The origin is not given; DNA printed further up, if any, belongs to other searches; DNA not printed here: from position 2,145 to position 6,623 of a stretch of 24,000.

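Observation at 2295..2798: Rhs tip is a 168-aa glycine-zipper domain with no enzyme-like motif: candidate new membrane-permeabilising effector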

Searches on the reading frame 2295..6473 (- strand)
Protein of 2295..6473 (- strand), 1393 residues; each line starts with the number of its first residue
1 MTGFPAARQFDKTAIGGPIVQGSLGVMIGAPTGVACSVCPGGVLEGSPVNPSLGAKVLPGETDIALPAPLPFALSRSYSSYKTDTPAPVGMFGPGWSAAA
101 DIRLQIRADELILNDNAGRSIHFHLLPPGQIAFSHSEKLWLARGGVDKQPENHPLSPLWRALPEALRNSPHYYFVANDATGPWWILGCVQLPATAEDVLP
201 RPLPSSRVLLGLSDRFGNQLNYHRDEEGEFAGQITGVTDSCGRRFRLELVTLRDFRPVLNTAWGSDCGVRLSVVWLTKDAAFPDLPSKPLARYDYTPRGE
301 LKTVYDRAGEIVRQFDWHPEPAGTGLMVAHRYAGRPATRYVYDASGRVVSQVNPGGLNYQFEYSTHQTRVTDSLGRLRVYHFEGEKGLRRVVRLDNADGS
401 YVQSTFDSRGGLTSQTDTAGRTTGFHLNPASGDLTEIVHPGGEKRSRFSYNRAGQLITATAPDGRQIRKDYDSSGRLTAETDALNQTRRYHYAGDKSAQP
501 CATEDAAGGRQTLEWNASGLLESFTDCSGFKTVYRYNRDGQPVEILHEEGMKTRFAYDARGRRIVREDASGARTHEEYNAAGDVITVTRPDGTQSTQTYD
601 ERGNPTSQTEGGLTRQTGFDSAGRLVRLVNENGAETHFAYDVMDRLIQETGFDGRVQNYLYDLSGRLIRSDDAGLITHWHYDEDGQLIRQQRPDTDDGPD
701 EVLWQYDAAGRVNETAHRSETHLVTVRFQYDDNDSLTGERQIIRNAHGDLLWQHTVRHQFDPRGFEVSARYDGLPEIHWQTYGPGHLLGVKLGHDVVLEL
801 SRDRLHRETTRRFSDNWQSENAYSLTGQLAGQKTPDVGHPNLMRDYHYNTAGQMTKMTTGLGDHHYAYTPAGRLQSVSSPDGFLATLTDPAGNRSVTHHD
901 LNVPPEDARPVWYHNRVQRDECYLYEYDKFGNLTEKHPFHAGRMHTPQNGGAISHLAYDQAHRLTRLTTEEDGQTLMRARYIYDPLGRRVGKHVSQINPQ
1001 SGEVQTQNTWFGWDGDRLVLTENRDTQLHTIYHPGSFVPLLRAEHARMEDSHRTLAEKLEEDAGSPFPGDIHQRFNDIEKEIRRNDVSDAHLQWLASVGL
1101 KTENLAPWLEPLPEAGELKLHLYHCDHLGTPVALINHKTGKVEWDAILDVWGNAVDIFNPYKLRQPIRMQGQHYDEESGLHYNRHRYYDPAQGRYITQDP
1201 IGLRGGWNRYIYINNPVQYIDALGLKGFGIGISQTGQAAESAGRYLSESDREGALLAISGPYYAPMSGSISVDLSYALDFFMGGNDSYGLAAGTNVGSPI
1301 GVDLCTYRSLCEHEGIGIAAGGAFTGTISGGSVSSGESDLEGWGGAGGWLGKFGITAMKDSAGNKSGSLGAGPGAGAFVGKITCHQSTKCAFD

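Call 4: search_protein_families(library=pfam, proteins=[window:2295-6473:-], max_evalue=1)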
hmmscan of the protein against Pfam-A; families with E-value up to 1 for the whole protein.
window:2295-6473:- (1393 aa): 6 families
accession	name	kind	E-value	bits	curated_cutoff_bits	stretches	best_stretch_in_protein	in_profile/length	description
PF05593.20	RHS_repeat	-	7.1e-61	202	22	12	619-656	1-38/38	RHS Repeat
PF20148.4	DUF6531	-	1.2e-17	64.4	24.1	1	46-123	1-74/74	Domain of unknown function (DUF6531)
PF03527.20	RHS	-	1.4e-09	38.1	27.9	1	1121-1154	2-34/38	RHS protein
PF17780.6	OCRE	-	0.041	14.3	24.7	1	1173-1200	14-43/52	OCRE domain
PF24388.1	Permuted_GreAB-C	-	0.12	12.5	27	0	402-422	16-36/54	Permuted GreAB-C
PF10107.15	Endonuc_Holl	-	0.33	11.2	23.8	1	1072-1136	56-111/159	Endonuclease related to archaeal Holliday junction resolvase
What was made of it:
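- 2292..6473 (-): Intact rhs gene (1393 aa plus stop). Identical to WP_195816160.1 of Rahnella laticis, which is annotated only as 'RHS repeat-associated core domain-containing protein'. Pfam RHS_repeat 7e-61, DUF6531 1e-17, RHS 1e-9 (call 4).
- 6105..6473 (-): N-terminal region, residues 1-123. It holds a short PAAR-like motif (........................) and DUF6531. There is no transmembrane segment. DUF6531 at residues 46-123 (call 4).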

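Call 5: search_protein_families(library=ncbifam, proteins=[window:2295-6473:-], max_evalue=1)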
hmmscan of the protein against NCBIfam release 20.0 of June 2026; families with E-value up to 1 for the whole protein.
window:2295-6473:- (1393 aa): 3 families
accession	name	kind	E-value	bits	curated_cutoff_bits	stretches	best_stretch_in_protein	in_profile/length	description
NF041261.1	RHS_core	equivalog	0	1322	2000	2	260-1225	288-1261/1261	RHS element core protein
TIGR01643.1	YD_repeat_2x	repeat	2.3e-47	157.7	15.8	8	450-491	1-42/42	YD repeat-containing protein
TIGR03696.1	Rhs_assc_core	domain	2.3e-23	82.5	32.5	1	1150-1225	3-76/76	RHS repeat-associated core domain-containing protein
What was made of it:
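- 2292..6473 (-): NCBIfam RHS_core 1322 bits, below its 2000-bit equivalog cutoff (call 5).
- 2799..5696 (-): YD-repeat shell and RHS core, residues about 260-1225. GC is about 63% (measured over 2851-6473). NCBIfam RHS_core aligned over residues 260-1225 (call 5).
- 2799..2879 (-): Core-terminating motifs DPIGL(1199)-x17-DALGL(1221). This is the expected autoproteolytic release site, so the tip would start at K1226. TIGR03696 Rhs_assc_core covers residues 1150-1225 (call 5).
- On Rhs / YD-repeat polymorphic toxin (T6SS type): TIGR01643 E 2e-47 (calls 4, 5).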

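Call 77: search_solved_structures(query=window:2295-6473:-, max_evalue=0.00001)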
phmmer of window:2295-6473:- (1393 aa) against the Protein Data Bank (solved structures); distinct sequences matched with E-value up to 0.00001: 13.
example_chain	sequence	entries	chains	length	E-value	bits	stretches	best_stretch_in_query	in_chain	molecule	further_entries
8cp6_B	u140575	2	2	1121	7.1e-131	441.3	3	221-1056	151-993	Toxin protein Tse5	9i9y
7q97_A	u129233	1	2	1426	7.3e-80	272.2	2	280-1044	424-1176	Rhs family protein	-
8uy4_A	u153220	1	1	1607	1.5e-76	261.2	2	280-1045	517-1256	Tse15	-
8uxt_A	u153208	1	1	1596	3.6e-75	256.7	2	280-1045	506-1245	Tse15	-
8qja_A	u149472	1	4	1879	1.5e-72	248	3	358-1046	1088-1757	Putative type VI secretion system YD repeat-containing Rhs element Vgr protein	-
8h8a_A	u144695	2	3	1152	6.6e-52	179.6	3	1118-1224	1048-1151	Putative Rhs-family protein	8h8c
8qjb_A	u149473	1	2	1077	3e-51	177.4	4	1120-1225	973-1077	T6SS-associated Rhs core domain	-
8qjc_A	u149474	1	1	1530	3.1e-51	177.3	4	1120-1226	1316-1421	T6SS-associated Rhs core and toxin domain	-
8h8b_A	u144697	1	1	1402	5.7e-51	176.5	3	1119-1224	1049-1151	Putative Rhs-family protein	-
8qjd_A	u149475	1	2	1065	1.1e-50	175.5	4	1120-1225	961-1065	Salmonella bongori Rhs core domain (residues 360-1420)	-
7pq5_L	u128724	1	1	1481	4.3e-44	153.7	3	1115-1238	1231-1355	Tre23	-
9pt5_A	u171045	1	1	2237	1e-22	82.8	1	1125-1225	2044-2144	Teneurin-like protein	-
9ifo_A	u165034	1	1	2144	1.5e-22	82.3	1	1125-1225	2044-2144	Teneurin-Like Protein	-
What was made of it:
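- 2292..6473 (-): Closest solved relative is the Tse5 shell 8cp6_B, E 7e-131 (call 77).
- Closest known: Tse5. Same: The shell is the best solved relative (8cp6_B, E 7e-131, call 77).
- The shell is Tse5-like (call 77).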

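Call 82: list_cluster_members(proteins=[window:2295-6473:-, window:1853-2284:-, window:1853-2305:-])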
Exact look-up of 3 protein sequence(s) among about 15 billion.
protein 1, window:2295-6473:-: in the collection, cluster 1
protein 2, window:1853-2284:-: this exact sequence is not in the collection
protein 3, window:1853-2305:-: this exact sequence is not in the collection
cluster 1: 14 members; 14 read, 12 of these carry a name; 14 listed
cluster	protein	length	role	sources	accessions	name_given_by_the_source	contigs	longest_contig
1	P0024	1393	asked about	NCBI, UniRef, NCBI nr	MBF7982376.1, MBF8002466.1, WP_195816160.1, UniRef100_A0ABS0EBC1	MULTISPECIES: RHS repeat-associated core domain-containing protein [Rahnella] | RHS domain-containing protein n=2 Tax=Rahnella laticis TaxID=2787622 ...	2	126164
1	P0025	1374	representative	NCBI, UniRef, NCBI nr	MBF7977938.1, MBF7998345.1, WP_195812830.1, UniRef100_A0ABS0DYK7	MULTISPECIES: RHS repeat-associated core domain-containing protein [Rahnella] | RHS domain-containing protein n=1 Tax=Rahnella laticis TaxID=2787622 ...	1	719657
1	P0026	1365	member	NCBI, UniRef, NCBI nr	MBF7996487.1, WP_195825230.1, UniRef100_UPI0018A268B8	RHS repeat-associated core domain-containing protein [Rahnella laticis] | RHS repeat-associated core domain-containing protein n=1 Tax=Rahnella laticis ...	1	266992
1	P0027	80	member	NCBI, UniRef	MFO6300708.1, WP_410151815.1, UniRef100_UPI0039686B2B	hypothetical protein, partial [Rahnella selenatireducens] | hypothetical protein n=1 Tax=Rahnella selenatireducens TaxID=3389797 RepID=UPI0039686B2B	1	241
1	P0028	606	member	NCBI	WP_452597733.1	DUF6531 domain-containing protein, partial [Rahnella laticis]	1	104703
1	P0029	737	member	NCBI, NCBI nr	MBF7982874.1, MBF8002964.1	RHS repeat protein, partial [Rahnella sp. LAC-M12] | RHS repeat protein [Rahnella laticis]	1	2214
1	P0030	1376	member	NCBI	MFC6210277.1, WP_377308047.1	RHS repeat-associated core domain-containing protein, partial [Rahnella laticis]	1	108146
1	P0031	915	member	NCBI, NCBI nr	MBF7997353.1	RHS repeat protein, partial [Rahnella sp. SAP-29] | RHS repeat protein [Rahnella laticis]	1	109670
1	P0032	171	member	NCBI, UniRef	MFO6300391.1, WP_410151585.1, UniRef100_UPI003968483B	hypothetical protein [Rahnella selenatireducens] | hypothetical protein n=1 Tax=Rahnella selenatireducens TaxID=3389797 RepID=UPI003968483B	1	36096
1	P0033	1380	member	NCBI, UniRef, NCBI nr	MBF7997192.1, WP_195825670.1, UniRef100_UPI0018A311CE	RHS repeat-associated core domain-containing protein [Rahnella laticis] | RHS repeat-associated core domain-containing protein n=1 Tax=Rahnella laticis ...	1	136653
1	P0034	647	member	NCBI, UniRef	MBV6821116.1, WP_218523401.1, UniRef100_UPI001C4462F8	RHS domain-containing protein, partial [Rahnella sp. PD12R] | RHS repeat-associated core domain-containing protein n=1 Tax=Rahnella sp. PD12R ...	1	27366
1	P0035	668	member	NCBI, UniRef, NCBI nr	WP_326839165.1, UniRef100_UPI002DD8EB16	RHS repeat-associated core domain-containing protein [Rahnella laticis] | RHS repeat-associated core domain-containing protein n=1 Tax=Rahnella laticis ...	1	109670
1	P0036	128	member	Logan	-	-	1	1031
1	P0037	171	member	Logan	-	-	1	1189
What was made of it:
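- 2292..6473 (-): Exact look-up (call 82).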
